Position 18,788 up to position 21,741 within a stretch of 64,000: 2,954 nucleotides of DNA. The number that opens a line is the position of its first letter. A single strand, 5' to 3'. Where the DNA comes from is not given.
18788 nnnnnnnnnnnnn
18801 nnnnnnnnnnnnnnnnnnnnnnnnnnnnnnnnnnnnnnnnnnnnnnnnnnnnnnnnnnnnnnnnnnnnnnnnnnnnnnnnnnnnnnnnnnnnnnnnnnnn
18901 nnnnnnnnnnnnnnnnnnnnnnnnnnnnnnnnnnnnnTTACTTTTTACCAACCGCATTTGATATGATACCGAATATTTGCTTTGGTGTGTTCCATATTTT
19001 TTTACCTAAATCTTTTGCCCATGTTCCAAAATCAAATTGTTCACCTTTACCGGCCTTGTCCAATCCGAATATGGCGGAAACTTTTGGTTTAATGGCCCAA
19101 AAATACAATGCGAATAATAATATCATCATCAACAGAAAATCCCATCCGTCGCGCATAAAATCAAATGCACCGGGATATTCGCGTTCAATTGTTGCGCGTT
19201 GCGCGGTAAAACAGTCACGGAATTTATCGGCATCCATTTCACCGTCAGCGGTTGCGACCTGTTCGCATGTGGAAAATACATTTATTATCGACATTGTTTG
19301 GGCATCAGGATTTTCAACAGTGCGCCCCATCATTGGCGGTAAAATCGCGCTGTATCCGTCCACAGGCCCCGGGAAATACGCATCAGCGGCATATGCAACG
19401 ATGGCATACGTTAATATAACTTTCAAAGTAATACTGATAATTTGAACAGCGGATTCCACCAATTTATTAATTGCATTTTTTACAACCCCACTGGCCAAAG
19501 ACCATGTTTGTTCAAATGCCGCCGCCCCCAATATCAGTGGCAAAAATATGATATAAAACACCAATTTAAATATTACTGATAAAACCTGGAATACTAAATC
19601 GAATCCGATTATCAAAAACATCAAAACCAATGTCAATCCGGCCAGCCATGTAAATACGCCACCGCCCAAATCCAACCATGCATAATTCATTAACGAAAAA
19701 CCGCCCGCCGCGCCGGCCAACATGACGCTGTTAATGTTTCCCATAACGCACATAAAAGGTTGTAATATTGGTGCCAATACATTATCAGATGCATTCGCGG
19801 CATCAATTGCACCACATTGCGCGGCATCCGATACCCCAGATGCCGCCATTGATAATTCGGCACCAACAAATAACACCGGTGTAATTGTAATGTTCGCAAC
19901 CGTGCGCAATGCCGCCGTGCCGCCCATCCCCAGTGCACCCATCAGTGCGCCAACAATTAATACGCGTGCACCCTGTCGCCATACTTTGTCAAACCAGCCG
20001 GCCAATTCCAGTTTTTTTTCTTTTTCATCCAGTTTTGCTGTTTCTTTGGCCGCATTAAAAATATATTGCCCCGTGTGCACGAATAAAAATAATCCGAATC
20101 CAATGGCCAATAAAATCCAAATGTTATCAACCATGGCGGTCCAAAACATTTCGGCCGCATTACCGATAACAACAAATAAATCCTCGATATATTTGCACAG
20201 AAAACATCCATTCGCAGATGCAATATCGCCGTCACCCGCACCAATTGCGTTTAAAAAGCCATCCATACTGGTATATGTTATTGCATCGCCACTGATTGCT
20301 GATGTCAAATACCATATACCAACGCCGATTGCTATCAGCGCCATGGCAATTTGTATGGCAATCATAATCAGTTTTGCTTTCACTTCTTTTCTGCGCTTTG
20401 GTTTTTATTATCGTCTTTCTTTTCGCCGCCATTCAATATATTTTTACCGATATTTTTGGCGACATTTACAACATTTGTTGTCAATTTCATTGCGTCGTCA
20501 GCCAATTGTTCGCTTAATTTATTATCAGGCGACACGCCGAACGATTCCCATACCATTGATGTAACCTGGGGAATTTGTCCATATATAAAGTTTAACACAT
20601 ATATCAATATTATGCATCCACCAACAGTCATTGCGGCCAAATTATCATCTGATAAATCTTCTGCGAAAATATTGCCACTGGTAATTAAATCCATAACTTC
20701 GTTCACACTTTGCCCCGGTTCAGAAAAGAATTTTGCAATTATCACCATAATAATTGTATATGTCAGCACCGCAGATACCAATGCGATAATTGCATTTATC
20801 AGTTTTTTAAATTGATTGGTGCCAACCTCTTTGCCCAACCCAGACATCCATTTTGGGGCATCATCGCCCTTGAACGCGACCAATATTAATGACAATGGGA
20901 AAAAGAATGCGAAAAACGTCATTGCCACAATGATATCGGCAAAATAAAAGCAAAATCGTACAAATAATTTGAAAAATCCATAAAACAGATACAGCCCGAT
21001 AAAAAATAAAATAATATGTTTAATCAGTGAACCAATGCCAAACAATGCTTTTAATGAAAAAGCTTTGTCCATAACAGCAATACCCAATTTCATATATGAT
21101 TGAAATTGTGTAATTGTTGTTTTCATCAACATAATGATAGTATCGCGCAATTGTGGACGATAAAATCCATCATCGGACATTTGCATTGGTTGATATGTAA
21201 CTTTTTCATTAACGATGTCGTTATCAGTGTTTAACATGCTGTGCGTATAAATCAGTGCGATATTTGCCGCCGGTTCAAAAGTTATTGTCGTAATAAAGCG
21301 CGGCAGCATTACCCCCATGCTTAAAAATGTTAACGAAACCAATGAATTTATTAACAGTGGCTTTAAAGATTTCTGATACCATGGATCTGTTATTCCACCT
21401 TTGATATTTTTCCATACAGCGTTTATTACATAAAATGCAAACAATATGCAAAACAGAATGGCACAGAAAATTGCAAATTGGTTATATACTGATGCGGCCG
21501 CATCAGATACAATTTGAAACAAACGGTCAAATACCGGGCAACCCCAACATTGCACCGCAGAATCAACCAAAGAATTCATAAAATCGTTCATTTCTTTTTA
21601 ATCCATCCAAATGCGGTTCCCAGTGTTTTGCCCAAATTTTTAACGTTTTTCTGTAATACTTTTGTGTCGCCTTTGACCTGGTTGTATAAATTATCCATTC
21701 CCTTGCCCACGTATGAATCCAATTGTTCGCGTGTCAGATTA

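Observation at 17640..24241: Stand-alone array of five paralogous TrbL/VirB6-like membrane proteins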

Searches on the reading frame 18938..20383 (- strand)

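Call 3: search_protein_families(library=pfam, proteins=[window:18938-20383:-], max_evalue=1)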
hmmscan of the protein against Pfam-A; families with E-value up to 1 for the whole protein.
window:18938-20383:- (481 aa): 0 families

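Call 4: search_protein_families(library=ncbifam, proteins=[window:18938-20383:-], max_evalue=1)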
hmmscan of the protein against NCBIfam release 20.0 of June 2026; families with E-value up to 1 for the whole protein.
window:18938-20383:- (481 aa): 1 family
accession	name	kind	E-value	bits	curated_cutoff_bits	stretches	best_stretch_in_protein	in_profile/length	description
NF004285.1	PRK05696.1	equivalog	0.75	9.6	179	0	2-29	17-44/171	flagellar basal body-associated protein FliL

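Call 17: search_protein_families(library=phrogs, proteins=[window:18938-20383:-], max_evalue=0.1)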
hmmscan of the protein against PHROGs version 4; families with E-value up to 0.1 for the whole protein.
window:18938-20383:- (481 aa): 0 families

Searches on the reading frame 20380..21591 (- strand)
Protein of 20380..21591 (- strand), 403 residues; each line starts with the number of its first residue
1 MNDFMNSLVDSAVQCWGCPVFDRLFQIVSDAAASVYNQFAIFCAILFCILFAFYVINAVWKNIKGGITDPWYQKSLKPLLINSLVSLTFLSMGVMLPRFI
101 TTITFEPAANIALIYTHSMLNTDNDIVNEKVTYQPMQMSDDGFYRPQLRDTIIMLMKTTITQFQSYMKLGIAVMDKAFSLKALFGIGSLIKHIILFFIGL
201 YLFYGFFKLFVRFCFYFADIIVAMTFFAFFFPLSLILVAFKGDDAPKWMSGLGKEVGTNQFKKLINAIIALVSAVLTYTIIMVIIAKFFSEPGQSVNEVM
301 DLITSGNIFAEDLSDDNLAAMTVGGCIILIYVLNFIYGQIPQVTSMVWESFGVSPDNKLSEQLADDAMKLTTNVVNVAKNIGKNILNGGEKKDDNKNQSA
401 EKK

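Call 3: search_protein_families(library=pfam, proteins=[window:20380-21591:-], max_evalue=1)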
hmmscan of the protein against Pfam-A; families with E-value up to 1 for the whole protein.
window:20380-21591:- (403 aa): 1 family
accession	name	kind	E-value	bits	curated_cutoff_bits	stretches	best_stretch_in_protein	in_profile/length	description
PF09945.14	DUF2177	-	0.11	13.1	26.9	0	247-309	18-80/124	Predicted membrane protein (DUF2177)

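Call 4: search_protein_families(library=ncbifam, proteins=[window:20380-21591:-], max_evalue=1)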
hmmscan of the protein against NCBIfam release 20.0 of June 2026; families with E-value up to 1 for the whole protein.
window:20380-21591:- (403 aa): 0 families

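Call 15: find_related_loci(query=window:20380-21591:-, collection=genome_contigs, flank=10000)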
Query window:20380-21591:- (403 aa) in genome_contigs; peptide patterns used: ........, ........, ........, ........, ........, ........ (x = any residue, [..] = any of these).
220 stretches matched a pattern; 106 encode a relative of the query (tblastn E <= 1e-3); the best 80 are kept; 80 distinct loci.
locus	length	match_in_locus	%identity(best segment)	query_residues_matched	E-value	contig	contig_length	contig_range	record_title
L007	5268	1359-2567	100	1-403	0e+0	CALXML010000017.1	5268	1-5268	MAG: uncultured Alphaproteobacteria bacterium isolate BRZ_KL__bin36 genome assembly, contig: BRZ_KL__NODE_16208_length_5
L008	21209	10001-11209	82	1-403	0e+0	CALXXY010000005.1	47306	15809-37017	MAG: uncultured Alphaproteobacteria bacterium isolate BRZ_PP__bin55 genome assembly, contig: BRZ_PP__NODE_992_length_473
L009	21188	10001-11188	82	1-396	0e+0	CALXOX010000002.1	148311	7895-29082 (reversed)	MAG: uncultured Alphaproteobacteria bacterium isolate BRZ_MD__bin1 genome assembly, contig: BRZ_MD__NODE_142_length_1483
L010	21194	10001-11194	82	1-398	0e+0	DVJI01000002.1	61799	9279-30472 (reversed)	MAG TPA_asm: Candidatus Enterousia intestinigallinarum isolate ChiGjej3B3-5194 ChiGjej3B3M5__C33979_L61799_SRR6323341, w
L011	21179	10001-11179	80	1-393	0e+0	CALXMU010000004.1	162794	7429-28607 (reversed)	MAG: uncultured Alphaproteobacteria bacterium isolate BRZ_MD__bin57 genome assembly, contig: BRZ_MD__NODE_110_length_162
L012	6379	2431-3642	80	1-401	0e+0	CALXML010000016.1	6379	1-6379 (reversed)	MAG: uncultured Alphaproteobacteria bacterium isolate BRZ_KL__bin36 genome assembly, contig: BRZ_KL__NODE_12418_length_6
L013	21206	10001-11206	77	1-401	0e+0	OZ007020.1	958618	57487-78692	MAG: uncultured Alphaproteobacteria bacterium isolate 6730_HET_VAC_contig_11916_metaflye_circ MAG genome assembly, chrom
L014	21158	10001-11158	81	1-386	0e+0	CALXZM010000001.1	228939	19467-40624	MAG: uncultured Alphaproteobacteria bacterium isolate BRZ_LB__bin18 genome assembly, contig: BRZ_LB__NODE_32_length_2289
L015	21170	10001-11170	79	1-390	0e+0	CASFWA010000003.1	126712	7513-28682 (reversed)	uncultured proteobacterium isolate A86_L4_360360_idba_bin.28 genome assembly, contig: A86_L4_360360_idba_bin.28.fa_scaff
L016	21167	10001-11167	79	1-389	0e+0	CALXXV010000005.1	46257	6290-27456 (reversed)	MAG: uncultured Alphaproteobacteria bacterium isolate E08__bin46 genome assembly, contig: E08__k127_212320, whole genome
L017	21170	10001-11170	79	1-390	0e+0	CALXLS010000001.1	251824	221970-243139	MAG: uncultured Alphaproteobacteria bacterium isolate BRZ_DL__bin85 genome assembly, contig: BRZ_DL__NODE_34_length_2518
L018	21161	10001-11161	82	1-386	0e+0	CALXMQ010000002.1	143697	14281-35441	MAG: uncultured Alphaproteobacteria bacterium isolate BRZ_KT__bin2 genome assembly, contig: BRZ_KT__NODE_36_length_14369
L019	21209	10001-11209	76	1-403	0e+0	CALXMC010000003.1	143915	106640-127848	MAG: uncultured Alphaproteobacteria bacterium isolate BRZ_EE__bin33 genome assembly, contig: BRZ_EE__NODE_177_length_143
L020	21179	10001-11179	79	1-393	0e+0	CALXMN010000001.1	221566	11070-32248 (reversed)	MAG: uncultured Alphaproteobacteria bacterium isolate BRZ_KQ__bin82 genome assembly, contig: BRZ_KQ__NODE_53_length_2215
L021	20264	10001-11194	78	1-398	0e+0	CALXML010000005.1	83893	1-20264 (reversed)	MAG: uncultured Alphaproteobacteria bacterium isolate BRZ_KL__bin36 genome assembly, contig: BRZ_KL__NODE_233_length_838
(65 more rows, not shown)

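Call 17: search_protein_families(library=phrogs, proteins=[window:20380-21591:-], max_evalue=0.1)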
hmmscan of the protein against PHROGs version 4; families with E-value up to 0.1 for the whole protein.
window:20380-21591:- (403 aa): 0 families
